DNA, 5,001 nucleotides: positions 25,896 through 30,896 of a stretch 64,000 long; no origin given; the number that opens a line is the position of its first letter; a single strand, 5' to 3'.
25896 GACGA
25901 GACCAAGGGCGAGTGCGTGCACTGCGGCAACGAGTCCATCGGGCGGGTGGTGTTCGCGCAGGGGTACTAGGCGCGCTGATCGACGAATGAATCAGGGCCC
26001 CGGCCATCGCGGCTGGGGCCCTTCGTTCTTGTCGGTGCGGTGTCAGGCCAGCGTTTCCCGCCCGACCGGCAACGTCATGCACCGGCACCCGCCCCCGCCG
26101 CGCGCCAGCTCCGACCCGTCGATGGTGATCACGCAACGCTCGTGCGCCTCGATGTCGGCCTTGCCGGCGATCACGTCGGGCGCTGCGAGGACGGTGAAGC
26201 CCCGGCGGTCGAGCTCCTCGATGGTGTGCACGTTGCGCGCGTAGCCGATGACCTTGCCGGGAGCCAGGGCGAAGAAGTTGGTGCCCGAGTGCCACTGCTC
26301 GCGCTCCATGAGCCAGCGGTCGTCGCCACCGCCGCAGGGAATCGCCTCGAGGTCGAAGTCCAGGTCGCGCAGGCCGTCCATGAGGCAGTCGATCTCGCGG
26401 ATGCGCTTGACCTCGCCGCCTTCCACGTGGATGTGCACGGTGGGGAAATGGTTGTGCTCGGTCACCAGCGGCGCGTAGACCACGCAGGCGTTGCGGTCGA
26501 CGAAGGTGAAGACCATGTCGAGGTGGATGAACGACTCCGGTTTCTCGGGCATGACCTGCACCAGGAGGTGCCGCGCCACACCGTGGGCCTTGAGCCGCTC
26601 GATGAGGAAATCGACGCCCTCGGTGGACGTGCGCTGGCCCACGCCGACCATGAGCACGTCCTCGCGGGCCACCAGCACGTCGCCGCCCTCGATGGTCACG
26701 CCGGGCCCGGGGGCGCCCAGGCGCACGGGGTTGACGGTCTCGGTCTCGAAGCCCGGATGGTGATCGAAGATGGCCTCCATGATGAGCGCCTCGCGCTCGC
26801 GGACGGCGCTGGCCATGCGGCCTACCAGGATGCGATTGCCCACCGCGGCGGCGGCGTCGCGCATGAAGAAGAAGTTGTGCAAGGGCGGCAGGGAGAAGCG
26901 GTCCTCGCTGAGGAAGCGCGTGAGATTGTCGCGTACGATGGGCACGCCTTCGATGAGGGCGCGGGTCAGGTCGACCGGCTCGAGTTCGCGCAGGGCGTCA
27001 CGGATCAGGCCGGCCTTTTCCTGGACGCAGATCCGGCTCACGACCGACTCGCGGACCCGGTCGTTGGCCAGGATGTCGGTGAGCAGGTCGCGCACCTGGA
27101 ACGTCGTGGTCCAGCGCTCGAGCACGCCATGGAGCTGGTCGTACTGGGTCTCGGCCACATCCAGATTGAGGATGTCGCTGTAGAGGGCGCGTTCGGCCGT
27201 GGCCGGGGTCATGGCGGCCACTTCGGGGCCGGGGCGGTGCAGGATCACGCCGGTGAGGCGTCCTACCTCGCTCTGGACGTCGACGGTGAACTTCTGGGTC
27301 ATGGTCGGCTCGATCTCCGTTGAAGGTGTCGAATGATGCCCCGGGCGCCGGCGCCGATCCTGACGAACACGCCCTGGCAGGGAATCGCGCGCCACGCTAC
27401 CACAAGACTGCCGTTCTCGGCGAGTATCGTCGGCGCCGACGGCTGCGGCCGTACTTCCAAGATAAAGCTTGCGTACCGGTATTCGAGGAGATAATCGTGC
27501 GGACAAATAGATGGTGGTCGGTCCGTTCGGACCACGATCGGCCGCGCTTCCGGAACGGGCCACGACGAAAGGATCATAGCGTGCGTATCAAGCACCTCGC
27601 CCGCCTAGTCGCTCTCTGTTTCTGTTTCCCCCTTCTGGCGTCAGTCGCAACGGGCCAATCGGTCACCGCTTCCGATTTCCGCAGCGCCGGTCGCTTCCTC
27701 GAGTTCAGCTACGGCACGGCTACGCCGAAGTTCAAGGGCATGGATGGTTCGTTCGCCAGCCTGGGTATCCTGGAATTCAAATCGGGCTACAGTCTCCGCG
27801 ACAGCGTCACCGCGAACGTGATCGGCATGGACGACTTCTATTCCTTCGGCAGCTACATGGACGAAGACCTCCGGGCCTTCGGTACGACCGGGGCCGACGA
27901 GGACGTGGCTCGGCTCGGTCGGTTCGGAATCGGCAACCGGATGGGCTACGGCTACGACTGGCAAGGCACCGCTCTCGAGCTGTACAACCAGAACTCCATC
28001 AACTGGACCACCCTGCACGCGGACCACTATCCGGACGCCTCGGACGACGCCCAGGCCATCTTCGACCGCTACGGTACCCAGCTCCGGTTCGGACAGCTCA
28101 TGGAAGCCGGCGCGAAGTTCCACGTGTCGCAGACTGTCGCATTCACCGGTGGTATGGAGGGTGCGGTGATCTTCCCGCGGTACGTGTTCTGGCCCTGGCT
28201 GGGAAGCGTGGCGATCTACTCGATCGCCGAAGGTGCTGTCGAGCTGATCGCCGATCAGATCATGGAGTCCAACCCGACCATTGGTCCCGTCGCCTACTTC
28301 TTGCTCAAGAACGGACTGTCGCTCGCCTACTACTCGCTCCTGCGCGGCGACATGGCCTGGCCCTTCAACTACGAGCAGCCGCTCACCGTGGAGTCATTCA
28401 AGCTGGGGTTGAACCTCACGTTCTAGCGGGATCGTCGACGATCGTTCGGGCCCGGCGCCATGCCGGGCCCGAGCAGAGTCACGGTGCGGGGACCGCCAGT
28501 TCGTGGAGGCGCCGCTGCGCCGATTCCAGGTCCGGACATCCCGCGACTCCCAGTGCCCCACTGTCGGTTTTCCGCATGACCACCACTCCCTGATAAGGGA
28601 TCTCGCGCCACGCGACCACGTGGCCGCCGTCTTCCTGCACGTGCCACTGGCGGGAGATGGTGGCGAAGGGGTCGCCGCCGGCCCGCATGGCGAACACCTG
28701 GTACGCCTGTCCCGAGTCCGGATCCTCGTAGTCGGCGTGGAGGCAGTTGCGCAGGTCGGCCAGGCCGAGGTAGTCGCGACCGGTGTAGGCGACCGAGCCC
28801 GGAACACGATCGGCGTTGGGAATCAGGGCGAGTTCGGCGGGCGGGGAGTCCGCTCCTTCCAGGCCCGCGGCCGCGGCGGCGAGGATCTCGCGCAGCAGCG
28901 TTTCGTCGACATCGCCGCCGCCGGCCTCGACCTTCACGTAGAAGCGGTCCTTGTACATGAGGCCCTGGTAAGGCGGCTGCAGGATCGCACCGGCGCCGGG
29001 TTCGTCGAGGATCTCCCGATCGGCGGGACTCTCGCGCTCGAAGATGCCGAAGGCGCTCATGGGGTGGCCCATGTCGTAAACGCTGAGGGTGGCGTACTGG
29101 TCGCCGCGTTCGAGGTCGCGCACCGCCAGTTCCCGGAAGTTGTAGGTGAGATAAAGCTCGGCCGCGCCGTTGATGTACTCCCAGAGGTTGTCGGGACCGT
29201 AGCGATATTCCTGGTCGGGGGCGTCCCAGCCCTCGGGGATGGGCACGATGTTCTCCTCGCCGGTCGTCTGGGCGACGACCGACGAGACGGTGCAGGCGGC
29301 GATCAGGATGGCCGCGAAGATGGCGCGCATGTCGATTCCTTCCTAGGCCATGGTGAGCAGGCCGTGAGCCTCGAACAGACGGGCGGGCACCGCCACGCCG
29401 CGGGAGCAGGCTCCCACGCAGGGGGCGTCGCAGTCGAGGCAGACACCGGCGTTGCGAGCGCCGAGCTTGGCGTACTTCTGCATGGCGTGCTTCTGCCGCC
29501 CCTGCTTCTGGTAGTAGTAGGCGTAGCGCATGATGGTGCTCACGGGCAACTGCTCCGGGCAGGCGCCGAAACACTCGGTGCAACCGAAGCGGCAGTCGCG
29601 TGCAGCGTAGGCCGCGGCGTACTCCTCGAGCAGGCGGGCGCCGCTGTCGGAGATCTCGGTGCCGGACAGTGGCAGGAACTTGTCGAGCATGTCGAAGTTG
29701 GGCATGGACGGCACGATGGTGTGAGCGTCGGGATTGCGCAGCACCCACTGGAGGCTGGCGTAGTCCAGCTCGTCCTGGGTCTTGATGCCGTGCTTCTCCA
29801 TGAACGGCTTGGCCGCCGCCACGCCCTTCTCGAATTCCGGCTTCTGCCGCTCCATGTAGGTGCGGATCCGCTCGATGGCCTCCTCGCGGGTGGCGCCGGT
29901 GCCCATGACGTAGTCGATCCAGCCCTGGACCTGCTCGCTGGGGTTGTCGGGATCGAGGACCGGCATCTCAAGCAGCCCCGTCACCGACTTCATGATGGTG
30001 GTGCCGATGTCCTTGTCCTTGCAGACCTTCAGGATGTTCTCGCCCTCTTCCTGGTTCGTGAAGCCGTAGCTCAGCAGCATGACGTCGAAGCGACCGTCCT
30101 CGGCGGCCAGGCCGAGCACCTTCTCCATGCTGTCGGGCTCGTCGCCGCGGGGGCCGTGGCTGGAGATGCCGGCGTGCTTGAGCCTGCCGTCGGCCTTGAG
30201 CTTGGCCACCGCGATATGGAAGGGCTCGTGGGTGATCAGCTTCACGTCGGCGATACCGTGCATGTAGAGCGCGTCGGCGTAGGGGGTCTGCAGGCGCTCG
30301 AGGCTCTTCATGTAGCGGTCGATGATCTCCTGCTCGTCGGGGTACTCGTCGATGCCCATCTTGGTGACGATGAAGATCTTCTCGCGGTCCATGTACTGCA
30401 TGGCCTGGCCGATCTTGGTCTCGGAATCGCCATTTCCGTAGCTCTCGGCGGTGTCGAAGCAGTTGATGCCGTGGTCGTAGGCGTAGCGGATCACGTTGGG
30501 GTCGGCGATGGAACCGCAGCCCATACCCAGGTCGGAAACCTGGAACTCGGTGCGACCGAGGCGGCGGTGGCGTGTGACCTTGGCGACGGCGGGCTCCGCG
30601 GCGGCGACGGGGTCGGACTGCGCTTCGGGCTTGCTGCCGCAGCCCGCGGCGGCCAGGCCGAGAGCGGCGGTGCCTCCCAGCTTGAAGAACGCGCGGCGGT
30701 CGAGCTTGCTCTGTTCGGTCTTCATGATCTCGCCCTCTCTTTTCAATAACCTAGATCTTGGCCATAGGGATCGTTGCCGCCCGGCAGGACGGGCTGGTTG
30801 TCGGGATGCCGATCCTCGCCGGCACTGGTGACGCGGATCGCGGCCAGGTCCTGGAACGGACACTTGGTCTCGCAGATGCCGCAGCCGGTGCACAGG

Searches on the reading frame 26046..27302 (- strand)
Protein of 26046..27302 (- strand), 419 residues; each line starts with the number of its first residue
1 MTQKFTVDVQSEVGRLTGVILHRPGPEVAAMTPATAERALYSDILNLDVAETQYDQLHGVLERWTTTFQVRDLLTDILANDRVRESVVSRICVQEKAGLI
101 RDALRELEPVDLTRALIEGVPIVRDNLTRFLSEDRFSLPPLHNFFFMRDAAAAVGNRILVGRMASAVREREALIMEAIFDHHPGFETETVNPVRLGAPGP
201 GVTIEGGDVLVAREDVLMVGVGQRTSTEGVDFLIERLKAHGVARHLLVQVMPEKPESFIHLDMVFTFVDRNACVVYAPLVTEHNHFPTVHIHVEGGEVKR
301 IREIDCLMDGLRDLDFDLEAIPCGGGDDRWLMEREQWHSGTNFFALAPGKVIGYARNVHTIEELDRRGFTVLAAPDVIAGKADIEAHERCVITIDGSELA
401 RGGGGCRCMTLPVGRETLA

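Call 13: search_protein_families(library=pfam, proteins=[window:26046-27302:-], max_evalue=0.001)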
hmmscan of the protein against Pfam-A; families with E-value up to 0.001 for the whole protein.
window:26046-27302:- (419 aa): 2 families
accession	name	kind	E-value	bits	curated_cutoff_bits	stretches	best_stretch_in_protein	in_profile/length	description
PF02274.22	ADI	-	7.4e-62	210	22.8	1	40-415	4-377/377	Arginine deiminase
PF19420.4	DDAH_eukar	-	4.7e-08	33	23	1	146-277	62-194/291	N,N dimethylarginine dimethylhydrolase, eukaryotic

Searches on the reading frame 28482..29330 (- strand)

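Call 14: search_protein_families(library=pfam, proteins=[window:28482-29330:-], max_evalue=0.001)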
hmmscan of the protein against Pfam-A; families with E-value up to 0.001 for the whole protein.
window:28482-29330:- (283 aa): 1 family
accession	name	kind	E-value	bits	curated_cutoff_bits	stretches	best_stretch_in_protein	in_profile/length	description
PF20244.3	DUF6599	-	1.2e-25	90.7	27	1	33-212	2-183/186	Family of unknown function (DUF6599)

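Call 22: search_protein_families(library=ncbifam, proteins=[window:28482-29330:-], max_evalue=0.1)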
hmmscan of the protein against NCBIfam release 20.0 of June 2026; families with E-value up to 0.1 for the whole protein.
window:28482-29330:- (283 aa): 0 families

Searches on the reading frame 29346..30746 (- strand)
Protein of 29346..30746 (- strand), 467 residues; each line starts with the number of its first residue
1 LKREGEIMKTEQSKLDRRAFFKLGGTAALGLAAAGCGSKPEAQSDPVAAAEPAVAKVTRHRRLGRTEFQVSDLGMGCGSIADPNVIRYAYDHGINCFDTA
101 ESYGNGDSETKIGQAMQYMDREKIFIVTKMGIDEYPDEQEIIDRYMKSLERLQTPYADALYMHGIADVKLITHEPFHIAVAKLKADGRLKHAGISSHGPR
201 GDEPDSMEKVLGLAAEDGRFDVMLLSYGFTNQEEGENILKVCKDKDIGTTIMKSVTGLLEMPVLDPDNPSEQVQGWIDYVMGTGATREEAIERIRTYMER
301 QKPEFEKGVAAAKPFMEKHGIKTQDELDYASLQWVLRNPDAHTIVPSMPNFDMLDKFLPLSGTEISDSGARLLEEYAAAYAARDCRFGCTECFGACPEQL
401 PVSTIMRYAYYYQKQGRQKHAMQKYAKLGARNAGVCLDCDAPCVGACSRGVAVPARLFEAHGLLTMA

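Call 14: search_protein_families(library=pfam, proteins=[window:29346-30746:-], max_evalue=0.001)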
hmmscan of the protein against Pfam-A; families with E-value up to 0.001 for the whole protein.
window:29346-30746:- (467 aa): 1 family
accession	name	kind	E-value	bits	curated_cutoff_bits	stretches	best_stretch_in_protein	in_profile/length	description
PF00248.27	Aldo_ket_red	-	9.9e-28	97.5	24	1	85-373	24-286/291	Aldo/keto reductase family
